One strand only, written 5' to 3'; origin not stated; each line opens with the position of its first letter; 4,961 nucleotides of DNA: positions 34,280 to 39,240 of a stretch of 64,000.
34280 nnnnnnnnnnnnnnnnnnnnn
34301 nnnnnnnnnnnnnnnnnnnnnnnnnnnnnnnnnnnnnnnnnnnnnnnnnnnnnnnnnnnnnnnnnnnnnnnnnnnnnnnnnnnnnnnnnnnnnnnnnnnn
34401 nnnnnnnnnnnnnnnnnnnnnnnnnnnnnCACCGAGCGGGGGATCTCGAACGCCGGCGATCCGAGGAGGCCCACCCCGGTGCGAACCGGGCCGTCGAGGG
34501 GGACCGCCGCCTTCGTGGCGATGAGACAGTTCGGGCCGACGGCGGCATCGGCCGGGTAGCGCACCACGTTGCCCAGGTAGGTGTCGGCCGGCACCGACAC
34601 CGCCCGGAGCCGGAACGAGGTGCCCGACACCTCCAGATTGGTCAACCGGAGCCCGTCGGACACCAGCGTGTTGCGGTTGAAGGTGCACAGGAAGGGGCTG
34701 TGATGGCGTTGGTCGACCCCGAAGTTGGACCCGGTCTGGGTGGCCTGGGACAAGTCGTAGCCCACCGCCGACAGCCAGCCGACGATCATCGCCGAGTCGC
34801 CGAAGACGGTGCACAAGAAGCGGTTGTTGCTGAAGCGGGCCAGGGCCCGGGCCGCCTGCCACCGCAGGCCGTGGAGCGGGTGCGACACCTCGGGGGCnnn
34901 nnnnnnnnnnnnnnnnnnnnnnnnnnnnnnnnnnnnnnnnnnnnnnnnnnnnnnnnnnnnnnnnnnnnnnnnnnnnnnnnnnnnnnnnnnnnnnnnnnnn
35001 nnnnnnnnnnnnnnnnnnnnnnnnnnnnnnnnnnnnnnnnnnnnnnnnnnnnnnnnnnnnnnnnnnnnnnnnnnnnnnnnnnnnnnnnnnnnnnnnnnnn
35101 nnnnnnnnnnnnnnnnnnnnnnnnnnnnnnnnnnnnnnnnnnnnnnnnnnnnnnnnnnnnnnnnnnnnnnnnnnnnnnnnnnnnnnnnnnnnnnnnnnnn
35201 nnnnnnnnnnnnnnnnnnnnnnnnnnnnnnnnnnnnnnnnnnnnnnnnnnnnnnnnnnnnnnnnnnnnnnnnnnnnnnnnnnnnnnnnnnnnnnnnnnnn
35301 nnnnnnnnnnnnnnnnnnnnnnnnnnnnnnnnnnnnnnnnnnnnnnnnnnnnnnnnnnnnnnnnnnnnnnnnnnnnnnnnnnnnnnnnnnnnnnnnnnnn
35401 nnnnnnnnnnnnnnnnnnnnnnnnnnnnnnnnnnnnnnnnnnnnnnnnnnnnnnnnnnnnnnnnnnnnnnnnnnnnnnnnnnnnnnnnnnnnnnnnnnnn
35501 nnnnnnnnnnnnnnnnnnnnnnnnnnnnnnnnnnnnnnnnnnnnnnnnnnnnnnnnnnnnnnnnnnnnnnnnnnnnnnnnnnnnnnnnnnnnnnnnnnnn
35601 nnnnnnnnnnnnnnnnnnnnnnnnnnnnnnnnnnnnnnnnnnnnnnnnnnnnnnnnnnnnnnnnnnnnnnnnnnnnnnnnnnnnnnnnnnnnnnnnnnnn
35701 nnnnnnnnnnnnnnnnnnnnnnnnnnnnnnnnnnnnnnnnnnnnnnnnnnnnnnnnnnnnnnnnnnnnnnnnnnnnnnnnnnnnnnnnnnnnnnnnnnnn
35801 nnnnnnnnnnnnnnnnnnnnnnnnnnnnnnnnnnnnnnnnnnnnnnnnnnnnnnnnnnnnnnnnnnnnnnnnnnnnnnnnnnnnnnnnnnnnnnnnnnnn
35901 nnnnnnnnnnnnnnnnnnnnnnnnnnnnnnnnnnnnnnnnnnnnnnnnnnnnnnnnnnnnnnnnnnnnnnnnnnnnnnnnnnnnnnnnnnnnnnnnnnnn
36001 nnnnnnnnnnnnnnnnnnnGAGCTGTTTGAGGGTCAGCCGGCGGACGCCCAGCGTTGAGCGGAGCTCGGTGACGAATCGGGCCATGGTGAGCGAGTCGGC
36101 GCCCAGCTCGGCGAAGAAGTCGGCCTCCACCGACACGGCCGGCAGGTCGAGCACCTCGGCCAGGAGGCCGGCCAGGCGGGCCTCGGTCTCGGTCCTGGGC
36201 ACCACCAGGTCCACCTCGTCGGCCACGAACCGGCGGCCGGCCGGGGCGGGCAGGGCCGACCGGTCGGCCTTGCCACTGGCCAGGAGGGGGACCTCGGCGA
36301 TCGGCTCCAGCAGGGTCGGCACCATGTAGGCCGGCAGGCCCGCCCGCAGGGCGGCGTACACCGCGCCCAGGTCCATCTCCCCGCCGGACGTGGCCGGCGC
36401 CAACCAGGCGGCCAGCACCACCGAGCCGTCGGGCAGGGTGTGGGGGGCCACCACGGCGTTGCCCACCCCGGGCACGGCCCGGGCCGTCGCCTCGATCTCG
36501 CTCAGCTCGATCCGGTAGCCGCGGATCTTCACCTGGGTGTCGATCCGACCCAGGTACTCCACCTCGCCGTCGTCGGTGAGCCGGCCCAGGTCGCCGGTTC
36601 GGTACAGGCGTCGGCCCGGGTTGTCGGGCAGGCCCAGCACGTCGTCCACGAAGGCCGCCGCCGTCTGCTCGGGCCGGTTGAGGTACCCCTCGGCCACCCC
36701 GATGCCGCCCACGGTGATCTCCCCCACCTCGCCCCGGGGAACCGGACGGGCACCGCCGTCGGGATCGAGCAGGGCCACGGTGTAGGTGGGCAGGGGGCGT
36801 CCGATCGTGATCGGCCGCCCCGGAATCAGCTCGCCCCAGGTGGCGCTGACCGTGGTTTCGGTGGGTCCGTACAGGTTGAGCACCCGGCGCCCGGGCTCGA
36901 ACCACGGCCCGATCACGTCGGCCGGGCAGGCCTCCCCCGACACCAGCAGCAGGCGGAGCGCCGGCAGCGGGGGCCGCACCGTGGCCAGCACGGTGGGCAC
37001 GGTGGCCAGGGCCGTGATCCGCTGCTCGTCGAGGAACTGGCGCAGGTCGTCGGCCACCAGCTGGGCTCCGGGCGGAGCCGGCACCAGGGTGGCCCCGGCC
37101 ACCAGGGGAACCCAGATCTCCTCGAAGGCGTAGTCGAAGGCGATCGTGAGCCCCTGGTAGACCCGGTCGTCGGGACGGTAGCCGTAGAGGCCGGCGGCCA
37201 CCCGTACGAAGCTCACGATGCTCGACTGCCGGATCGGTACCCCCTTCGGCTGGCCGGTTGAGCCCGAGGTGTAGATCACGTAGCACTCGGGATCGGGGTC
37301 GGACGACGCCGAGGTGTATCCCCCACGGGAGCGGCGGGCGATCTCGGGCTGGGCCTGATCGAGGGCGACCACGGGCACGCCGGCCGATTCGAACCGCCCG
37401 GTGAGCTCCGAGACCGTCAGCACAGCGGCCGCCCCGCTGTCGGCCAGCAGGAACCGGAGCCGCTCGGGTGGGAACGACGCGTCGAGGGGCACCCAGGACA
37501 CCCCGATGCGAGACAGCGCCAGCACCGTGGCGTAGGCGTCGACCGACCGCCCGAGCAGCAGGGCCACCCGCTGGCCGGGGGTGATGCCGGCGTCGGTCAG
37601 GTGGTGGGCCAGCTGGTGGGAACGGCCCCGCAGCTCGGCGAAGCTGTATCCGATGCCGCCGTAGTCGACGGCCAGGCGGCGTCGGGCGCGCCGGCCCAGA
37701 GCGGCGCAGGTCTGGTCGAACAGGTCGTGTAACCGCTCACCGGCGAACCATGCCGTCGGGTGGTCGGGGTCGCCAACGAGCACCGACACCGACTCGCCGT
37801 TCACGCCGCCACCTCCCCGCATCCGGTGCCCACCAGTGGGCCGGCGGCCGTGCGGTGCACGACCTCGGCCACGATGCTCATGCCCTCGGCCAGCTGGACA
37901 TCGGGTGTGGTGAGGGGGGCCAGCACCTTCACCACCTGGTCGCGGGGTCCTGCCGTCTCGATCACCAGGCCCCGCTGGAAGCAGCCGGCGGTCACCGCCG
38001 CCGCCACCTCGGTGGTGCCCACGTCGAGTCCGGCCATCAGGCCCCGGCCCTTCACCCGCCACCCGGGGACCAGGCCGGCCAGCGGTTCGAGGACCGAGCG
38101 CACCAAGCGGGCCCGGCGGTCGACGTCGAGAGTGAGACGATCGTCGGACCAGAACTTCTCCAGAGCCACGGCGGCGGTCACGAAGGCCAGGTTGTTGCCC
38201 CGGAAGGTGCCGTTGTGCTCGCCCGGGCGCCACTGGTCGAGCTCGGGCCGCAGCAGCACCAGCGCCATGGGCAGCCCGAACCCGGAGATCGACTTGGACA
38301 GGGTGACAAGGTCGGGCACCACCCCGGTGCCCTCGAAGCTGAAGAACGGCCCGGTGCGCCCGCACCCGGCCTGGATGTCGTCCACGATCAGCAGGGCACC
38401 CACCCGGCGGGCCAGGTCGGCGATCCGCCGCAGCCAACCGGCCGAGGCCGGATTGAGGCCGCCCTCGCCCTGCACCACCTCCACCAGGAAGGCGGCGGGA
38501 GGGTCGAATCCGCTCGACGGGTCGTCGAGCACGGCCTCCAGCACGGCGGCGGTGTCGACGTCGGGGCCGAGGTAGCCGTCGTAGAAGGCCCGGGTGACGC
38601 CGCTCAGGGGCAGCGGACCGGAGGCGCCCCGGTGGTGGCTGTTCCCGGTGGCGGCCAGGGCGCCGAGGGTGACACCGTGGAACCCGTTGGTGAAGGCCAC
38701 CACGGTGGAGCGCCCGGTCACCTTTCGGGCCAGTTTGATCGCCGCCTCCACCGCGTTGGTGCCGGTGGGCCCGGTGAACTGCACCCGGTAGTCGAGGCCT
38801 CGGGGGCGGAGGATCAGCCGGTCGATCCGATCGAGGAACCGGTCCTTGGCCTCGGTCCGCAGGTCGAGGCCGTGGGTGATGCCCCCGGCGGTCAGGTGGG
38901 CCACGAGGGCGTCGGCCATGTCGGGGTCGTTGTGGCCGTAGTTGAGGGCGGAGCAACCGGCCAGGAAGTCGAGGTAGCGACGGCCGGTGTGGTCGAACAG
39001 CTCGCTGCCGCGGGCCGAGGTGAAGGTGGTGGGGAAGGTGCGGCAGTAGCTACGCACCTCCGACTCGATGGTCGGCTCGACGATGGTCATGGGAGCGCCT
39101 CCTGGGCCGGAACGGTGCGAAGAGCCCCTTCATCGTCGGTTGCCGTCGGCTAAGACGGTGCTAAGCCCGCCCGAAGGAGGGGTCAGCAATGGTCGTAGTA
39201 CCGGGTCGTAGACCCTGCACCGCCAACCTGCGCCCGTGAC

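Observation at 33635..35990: C-terminal 780 aa of the synthetase: three hexapeptide-repeat (left-handed beta-helix-like) domains alternating with transmembrane hairpins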

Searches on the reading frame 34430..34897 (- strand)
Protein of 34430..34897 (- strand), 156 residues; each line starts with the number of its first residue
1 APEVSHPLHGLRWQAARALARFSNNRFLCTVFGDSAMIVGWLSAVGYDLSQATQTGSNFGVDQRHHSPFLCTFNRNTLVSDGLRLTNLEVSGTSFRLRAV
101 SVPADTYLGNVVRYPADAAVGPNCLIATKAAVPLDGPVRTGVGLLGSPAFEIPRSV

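Call 58: predict_structure(alignment_id=A2)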
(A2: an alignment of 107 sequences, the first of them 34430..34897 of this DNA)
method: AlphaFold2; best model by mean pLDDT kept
length: 156 residues; sequences in the alignment: 107
mean_pLDDT: 93.3   pTM: 0.86
mean pLDDT of the five models: 93.3, 93.2, 92.9, 92.2, 90.1
residues with pLDDT >= 90: 137; 70-90: 13; 50-70: 5; < 50: 1
segments of 3 or more residues with pLDDT < 50: none
pLDDT, mean of each block of 10 residues (from residue 1): 86 96 94 90 95 77 95 94 96 96 96 97 97 97 97 87
secondary structure, 60 per line:
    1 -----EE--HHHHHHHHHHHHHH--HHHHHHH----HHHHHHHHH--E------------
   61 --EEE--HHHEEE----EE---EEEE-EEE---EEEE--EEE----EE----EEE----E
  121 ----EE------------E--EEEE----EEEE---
elements in order: H10-23 H26-32 H37-45 E63-65 E71-73 E83-86 E88-90 E94-97 E100-102 E113-115 E142-145 E150-153
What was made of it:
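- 34430..34900 (-): Soluble block C2 (aa 969-1125). It is the divergent paralogous block with no period-6 signal, yet it is predicted as a beta-helix and is the most conserved block among orthologues. Conserved motifs are FGDS, QTGSNFG, SDGL..N, GN..YP, NCL.ATK and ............. Asn1056 (34637-34639) sits at the His-equivalent position. Modelled alone it gives pLDDT 93.3 (call 58).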

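Call 61: fold_search(model_id=the predicted structure, library=pdb)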
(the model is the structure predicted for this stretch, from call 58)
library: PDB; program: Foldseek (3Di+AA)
matches with E <= 10: 462; with E <= 0.001: 16
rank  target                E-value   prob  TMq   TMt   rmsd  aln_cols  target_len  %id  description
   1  3hjj_A                1.6e-05  1.00  0.63  0.53   5.6       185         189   15  Crystal Structure of Maltose O-acetyltransferase from Bacillus anthracis (released 2009-06-02)
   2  3hjj_C                1.8e-05  1.00  0.64  0.55   4.7       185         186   14  Crystal Structure of Maltose O-acetyltransferase from Bacillus anthracis (released 2009-06-02)
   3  3hjj_B                1.8e-05  1.00  0.64  0.55   4.7       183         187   14  Crystal Structure of Maltose O-acetyltransferase from Bacillus anthracis (released 2009-06-02)
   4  3igj_A                9.8e-05  1.00  0.63  0.54   4.5       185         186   14  Crystal Structure of Maltose O-acetyltransferase Complexed with Acetyl Coenzyme A from Bacillus anthracis (released 2009-08-04)
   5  3igj_C                9.8e-05  1.00  0.59  0.50   6.3       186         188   14  Crystal Structure of Maltose O-acetyltransferase Complexed with Acetyl Coenzyme A from Bacillus anthracis (released 2009-08-04)
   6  3ftt                  1.3e-04  1.00  0.65  0.56   6.6       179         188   12  Crystal Structure of the galactoside O-acetyltransferase from Staphylococcus aureus (released 2009-03-03)
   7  4dcl                  1.3e-04  1.00  0.65  0.55   6.6       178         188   12  Computationally Designed Self-assembling tetrahedron protein, T308, Crystallized in space group F23 (released 2012-06-06)
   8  5u2k                  2.0e-04  1.00  0.61  0.51   7.1       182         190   13  Crystal structure of Galactoside O-acetyltransferase complex with CoA (H3 space group) (released 2016-12-14)
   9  8vr7_A                2.3e-04  1.00  0.50  0.44  11.1       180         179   14  crystal structure of the Pcryo_0619 N-acetyltransferase from Psychrobacter cryohalolentis K5 int he presence of acetyl (released 2024-01-31)
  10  8vrm_E                2.4e-04  1.00  0.49  0.43  11.2       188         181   15  Crystal structure of the Pcryo_0619 N-acetyltransferase from Psychrobacter cryohalolentis K5 (released 2024-01-31)
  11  1ocx_A                2.8e-04  1.00  0.59  0.52   6.2       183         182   14  E. coli maltose-O-acetyltransferase (released 2003-06-12)
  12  8vr7_E                2.9e-04  1.00  0.54  0.48   9.7       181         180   12  crystal structure of the Pcryo_0619 N-acetyltransferase from Psychrobacter cryohalolentis K5 int he presence of acetyl (released 2024-01-31)
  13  2ic7_A                4.0e-04  1.00  0.50  0.44   6.8       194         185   13  Crystal Structure of Maltose Transacetylase from Geobacillus kaustophilus (released 2006-11-07)
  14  8vr7_D                4.5e-04  1.00  0.46  0.42  11.4       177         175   14  crystal structure of the Pcryo_0619 N-acetyltransferase from Psychrobacter cryohalolentis K5 int he presence of acetyl (released 2024-01-31)
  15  3ect                  7.2e-04  1.00  0.57  0.52   6.6       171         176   13  Crystal Structure of the Hexapeptide-Repeat Containing-Acetyltransferase VCA0836 from Vibrio cholerae (released 2008-09-16)
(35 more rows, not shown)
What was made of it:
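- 34430..34900 (-): The top Foldseek hits are maltose O-acetyltransferase 3hjj, TM 0.63-0.65, E 1.6e-5 (call 61).
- The middle block modelled alone matches maltose O-acetyltransferase at TM 0.63-0.65 (call 61).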

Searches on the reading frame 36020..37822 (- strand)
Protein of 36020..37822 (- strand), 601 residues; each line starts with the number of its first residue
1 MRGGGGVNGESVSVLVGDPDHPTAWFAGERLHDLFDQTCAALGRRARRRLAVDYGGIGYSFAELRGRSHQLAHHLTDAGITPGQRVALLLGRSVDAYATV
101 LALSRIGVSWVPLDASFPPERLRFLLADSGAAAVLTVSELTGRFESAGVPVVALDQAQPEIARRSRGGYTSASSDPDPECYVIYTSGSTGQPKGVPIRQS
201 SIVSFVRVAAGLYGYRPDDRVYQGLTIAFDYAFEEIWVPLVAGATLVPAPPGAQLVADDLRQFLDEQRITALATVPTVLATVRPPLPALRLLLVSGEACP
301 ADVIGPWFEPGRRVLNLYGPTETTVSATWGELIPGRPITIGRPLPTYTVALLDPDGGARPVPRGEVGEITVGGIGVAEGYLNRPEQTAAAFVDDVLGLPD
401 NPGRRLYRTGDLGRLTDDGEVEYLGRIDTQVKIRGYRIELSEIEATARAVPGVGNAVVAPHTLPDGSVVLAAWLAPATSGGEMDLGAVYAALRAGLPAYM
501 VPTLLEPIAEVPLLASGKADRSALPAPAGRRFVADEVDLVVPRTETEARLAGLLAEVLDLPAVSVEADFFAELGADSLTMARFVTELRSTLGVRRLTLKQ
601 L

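Call 14: search_solved_structures(query=window:36020-37822:-, max_evalue=1e-40, show_alignments=3)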
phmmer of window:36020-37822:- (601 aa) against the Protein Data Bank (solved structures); distinct sequences matched with E-value up to 1e-40: 69 (the best 60 are shown).
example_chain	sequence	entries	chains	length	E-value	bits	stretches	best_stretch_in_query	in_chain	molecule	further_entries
9be3_A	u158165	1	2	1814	1.6e-158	532.3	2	60-587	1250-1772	Linear gramicidin synthase subunit A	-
6mfz_A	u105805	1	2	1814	1.6e-158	532.3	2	60-587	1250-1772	Linear gramicidin synthase subunit A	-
9meh_A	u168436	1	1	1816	1.6e-158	532.3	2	60-587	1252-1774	Linear gramicidin synthase subunit A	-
9be4_A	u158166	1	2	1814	6.3e-158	530.4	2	60-587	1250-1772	Linear gramicidin synthase subunit A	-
6mfy_A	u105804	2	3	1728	2.4e-149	502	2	32-589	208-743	Linear gramicidin synthase subunit A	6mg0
8xjz_C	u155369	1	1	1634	1.9e-116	393.4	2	50-583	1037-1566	Peptide synthetase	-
5u89_A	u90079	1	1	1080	1.7e-93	317.6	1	45-594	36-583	Amino acid adenylation domain protein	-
9bfd_A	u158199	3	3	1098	3.3e-81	277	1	25-589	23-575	Tyrocidine synthase 1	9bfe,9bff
6n8e_A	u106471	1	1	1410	1.5e-80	274.9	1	30-584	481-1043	holo-ObiF1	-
4d4g_A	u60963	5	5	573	2.4e-80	274.2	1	32-565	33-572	APNAA1 | APNA A1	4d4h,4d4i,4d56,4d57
5ja1_A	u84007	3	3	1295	2.9e-78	267.3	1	59-589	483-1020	Enterobactin synthase component F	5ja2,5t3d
6ea3_B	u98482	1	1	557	1.2e-77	265.3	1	17-527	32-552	adenylation domain of Fuscachelin synthetase component H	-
6p1j_A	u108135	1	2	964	2.4e-77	264.3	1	31-524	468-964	Txo2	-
5es5_A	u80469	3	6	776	7.3e-76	259.4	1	32-589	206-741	Linear gramicidin synthetase subunit A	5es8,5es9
7wew_A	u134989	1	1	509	2e-75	257.9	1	30-527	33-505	Epsilon-poly-L-lysine synthase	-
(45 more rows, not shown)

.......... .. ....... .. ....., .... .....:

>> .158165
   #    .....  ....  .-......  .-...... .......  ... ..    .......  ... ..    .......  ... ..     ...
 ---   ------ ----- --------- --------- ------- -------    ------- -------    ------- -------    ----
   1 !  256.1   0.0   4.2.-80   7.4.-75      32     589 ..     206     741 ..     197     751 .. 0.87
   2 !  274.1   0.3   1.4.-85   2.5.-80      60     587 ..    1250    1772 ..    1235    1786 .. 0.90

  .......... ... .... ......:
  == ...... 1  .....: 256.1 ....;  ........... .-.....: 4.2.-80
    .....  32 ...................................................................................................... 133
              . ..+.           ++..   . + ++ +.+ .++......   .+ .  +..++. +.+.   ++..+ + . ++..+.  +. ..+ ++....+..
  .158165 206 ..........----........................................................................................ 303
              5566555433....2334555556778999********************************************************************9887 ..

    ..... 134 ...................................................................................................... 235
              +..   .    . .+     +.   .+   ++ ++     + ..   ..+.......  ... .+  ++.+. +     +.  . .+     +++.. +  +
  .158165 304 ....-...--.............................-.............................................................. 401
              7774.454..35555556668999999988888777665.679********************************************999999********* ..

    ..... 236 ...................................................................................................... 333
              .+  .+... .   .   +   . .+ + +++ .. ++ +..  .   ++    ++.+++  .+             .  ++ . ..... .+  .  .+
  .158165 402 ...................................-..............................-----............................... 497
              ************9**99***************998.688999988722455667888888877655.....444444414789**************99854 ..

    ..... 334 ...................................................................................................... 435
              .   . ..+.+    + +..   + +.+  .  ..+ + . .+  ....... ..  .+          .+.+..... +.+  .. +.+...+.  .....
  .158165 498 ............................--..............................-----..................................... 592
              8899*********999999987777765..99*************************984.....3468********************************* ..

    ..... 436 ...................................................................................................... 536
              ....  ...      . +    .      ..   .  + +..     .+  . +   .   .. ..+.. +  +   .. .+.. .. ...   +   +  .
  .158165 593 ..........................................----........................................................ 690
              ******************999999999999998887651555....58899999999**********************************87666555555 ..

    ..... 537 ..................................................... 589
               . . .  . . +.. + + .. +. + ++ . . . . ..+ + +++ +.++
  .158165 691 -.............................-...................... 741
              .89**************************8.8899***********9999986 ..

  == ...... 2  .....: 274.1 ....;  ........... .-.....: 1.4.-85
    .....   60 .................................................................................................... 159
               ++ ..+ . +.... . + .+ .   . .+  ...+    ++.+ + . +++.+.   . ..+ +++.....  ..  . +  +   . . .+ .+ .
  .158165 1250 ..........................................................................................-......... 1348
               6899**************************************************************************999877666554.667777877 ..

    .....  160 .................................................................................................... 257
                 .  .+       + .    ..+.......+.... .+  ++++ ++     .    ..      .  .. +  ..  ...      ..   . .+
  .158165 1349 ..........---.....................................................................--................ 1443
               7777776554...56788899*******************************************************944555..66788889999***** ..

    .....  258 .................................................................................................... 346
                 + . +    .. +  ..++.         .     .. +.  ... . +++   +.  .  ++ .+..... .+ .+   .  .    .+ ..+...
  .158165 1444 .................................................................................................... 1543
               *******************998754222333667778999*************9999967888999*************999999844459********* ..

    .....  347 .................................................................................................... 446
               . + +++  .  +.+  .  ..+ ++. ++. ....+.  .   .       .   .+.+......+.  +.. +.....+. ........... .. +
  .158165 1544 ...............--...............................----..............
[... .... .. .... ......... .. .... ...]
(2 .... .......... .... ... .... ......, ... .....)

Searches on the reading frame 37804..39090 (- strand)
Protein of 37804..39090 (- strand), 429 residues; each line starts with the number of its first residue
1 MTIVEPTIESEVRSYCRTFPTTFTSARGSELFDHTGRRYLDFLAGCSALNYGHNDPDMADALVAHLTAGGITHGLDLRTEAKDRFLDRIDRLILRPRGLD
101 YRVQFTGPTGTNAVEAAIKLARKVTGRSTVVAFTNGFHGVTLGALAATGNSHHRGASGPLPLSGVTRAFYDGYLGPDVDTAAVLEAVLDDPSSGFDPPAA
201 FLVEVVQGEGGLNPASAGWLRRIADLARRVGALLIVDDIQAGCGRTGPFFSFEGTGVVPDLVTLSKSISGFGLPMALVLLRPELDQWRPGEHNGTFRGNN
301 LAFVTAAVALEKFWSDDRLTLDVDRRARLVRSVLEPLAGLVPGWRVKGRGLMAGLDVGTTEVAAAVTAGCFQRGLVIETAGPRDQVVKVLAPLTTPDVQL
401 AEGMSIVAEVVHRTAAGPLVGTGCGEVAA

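Call 23: search_protein_families(library=pfam, proteins=[window:37804-39090:-], max_evalue=0.001)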
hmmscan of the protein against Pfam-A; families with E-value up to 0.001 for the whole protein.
window:37804-39090:- (429 aa): 1 family
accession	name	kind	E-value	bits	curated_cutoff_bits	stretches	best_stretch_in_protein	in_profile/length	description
PF00202.27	Aminotran_3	-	8.1e-68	229.4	30.5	1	20-410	10-402/403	Aminotransferase class-III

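Call 24: search_protein_families(library=ncbifam, proteins=[window:37804-39090:-], max_evalue=1e-20)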
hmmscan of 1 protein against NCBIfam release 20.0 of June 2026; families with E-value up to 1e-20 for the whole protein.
window:37804-39090:- (429 aa): 61 families (the best 25 are shown)
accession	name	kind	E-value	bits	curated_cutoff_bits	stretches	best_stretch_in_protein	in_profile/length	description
NF006733.0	PRK09264.1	subfamily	6.8e-184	611.3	438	1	7-415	9-418/425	diaminobutyrate--2-oxoglutarate transaminase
TIGR02407.1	ectoine_ectB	equivalog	2.3e-172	573.2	552.2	1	7-411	5-410/412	diaminobutyrate--2-oxoglutarate transaminase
TIGR00709.1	dat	subfamily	9.9e-125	416.6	401.6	1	7-412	9-434/442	diaminobutyrate--2-oxoglutarate transaminase family protein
NF005393.0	PRK06938.1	subfamily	3.2e-92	309.3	671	1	9-414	39-465/469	diaminobutyrate--2-oxoglutarate transaminase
NF005386.0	PRK06931.1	equivalog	1.6e-91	307.3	753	1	7-402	28-443/461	diaminobutyrate--2-oxoglutarate transaminase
TIGR00707.1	argD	subfamily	4.8e-70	236.3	410.05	1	14-411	5-380/381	acetylornithine/succinylornithine family transaminase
NF002797.0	PRK02936.1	equivalog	1.8e-65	221.2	496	1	18-414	10-380/385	acetylornithine transaminase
NF002874.0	PRK03244.1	equivalog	1.2e-64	218.6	457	1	20-414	26-395/399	acetylornithine transaminase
NF004426.0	PRK05769.1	equivalog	2.4e-63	214.5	552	1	3-413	20-439/441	acetyl ornithine aminotransferase family protein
NF005993.0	PRK08117.1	subfamily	1.2e-60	205.3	574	1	24-414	30-430/433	aspartate aminotransferase family protein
NF053554.1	prodigi_MAP_PigE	equivalog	4.7e-58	197.2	850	1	21-368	402-737/837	prodigiosin MAP biosynthesis aminotransferase PigE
NF003273.0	PRK04260.1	equivalog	1.5e-57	194.9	616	1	20-411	12-375/376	acetylornithine transaminase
NF005985.0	PRK08088.1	equivalog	9e-56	189.3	713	1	19-412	23-422/426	4-aminobutyrate--2-oxoglutarate transaminase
NF005692.0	PRK07495.1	equivalog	1.3e-55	188.8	724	1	25-413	28-421/425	4-aminobutyrate--2-oxoglutarate transaminase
NF002325.0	PRK01278.1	subfamily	6.2e-55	186.4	372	1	17-414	11-389/395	acetylornithine transaminase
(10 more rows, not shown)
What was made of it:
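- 37801..39090 (-): Upstream gene: EctB-type L-2,4-diaminobutyrate--2-oxoglutarate transaminase, 429 aa. Its TGA stop overlaps the synthetase GTG start (GTGA). TIGR02407 scores 573.2 bits against a cut-off of 552.2, and NF006733 scores 611 bits (call 24).
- A diaminobutyrate transaminase (PddC-like) is adjacent (call 24).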
